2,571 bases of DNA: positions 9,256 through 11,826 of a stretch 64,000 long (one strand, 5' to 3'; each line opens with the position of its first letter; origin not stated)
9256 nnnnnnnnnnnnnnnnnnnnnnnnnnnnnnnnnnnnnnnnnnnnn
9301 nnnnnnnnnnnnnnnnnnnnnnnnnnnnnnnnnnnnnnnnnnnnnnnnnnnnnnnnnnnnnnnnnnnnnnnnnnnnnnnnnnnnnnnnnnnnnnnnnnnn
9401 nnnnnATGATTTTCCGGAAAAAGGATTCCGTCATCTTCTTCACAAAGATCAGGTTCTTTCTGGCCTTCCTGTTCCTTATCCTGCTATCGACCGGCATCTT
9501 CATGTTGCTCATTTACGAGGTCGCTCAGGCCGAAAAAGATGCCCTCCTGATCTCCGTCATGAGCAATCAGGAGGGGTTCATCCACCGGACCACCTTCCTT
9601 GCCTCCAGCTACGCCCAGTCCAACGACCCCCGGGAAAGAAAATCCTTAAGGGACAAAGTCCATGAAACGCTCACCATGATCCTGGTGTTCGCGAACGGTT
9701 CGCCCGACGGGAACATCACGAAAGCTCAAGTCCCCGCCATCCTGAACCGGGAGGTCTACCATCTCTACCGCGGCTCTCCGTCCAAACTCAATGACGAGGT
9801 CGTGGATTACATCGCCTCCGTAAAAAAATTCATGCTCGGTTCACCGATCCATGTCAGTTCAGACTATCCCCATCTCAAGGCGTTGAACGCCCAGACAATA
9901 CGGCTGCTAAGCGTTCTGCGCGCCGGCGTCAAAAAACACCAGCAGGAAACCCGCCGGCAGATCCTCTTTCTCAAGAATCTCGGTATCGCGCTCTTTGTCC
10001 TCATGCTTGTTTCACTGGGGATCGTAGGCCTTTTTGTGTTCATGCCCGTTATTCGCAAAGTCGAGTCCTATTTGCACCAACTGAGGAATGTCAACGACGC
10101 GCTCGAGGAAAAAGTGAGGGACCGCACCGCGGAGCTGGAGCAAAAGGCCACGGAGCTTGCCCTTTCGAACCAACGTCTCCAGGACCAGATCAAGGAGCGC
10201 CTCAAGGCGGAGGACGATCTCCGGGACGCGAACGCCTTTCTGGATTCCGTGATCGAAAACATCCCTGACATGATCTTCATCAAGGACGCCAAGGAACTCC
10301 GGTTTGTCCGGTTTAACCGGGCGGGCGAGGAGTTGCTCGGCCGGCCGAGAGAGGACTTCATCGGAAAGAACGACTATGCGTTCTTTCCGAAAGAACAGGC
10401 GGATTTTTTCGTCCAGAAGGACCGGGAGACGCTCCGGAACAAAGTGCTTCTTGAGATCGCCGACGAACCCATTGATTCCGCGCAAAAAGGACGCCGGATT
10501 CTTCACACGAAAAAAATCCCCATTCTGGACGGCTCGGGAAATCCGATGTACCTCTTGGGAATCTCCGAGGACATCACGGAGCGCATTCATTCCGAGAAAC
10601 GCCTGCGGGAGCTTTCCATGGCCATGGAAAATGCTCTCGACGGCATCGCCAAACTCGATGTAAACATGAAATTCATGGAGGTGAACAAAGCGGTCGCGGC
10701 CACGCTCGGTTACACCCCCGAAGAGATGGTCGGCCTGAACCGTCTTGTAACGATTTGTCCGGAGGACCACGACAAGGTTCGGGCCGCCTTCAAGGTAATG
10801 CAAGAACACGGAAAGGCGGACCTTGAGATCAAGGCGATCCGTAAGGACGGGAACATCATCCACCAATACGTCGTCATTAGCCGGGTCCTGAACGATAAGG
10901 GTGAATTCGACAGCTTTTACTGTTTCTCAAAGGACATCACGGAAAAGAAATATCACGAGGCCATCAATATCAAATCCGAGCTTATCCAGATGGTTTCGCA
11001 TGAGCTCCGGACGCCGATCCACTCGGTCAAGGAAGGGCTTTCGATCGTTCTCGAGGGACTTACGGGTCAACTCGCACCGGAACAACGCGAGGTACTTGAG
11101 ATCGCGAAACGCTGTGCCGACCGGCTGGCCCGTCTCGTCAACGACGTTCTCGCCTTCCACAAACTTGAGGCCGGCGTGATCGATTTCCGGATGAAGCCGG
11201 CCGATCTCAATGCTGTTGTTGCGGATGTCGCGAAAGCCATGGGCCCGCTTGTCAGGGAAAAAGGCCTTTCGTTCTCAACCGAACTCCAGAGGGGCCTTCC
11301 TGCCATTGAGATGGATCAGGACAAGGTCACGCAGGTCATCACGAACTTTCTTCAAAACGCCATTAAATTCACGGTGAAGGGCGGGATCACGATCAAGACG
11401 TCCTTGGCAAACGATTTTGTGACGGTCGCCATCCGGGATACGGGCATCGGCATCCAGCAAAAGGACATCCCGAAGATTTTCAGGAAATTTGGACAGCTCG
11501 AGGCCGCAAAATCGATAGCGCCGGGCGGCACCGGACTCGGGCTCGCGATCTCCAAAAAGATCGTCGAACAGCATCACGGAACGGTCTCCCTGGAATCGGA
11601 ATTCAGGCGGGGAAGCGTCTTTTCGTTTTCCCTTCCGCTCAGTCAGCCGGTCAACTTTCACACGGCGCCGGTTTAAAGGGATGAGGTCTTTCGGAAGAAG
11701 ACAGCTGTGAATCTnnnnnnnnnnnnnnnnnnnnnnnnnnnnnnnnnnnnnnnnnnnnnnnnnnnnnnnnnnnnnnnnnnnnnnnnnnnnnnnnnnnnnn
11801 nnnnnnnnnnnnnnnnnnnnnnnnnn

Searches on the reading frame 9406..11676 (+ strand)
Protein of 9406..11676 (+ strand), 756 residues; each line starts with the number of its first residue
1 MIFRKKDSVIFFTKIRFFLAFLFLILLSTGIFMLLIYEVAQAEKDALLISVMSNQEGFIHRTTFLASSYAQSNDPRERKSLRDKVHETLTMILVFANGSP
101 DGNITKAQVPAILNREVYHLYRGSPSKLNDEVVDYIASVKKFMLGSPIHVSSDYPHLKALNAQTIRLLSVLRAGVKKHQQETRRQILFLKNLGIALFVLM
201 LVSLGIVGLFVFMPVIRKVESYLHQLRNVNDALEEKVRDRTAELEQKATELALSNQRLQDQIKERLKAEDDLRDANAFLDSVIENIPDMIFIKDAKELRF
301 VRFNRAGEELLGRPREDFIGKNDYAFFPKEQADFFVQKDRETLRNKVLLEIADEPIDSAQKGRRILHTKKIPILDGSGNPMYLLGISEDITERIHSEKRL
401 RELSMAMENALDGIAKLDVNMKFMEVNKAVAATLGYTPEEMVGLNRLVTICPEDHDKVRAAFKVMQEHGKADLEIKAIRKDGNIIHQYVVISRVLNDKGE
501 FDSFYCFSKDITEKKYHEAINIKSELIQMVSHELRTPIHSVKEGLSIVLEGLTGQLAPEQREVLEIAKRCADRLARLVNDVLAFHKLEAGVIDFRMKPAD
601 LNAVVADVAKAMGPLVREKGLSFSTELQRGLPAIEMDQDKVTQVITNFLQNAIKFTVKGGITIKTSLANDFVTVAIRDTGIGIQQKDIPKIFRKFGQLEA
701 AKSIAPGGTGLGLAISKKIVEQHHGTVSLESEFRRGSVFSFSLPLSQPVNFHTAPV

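Call 55: search_protein_families(library=pfam, proteins=[window:9406-11676:+], max_evalue=0.00001)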
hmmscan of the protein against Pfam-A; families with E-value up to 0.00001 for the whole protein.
window:9406-11676:+ (756 aa): 7 families
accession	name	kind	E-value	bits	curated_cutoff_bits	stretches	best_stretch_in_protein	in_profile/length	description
PF02518.31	HATPase_c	-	6.3e-28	97.9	26.4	1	637-746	2-110/111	Histidine kinase-, DNA gyrase B-, and HSP90-like ATPase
PF13426.13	PAS_9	-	1.6e-24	86.5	27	2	412-513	2-103/103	PAS domain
PF08448.16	PAS_4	-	8.1e-24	84.4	23.1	1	284-393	2-108/110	PAS fold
PF00989.32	PAS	-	1.1e-21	77.4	22.6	2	278-390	2-113/113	PAS fold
PF00512.31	HisKA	-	8.1e-16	58.3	26.9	1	523-590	2-66/66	His Kinase A (phospho-acceptor) domain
PF13188.13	PAS_8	-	1.6e-12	47.3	21.8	1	278-319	2-44/65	PAS domain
PF08447.18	PAS_3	-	2.6e-10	40.9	25.6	1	424-499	2-80/89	PAS fold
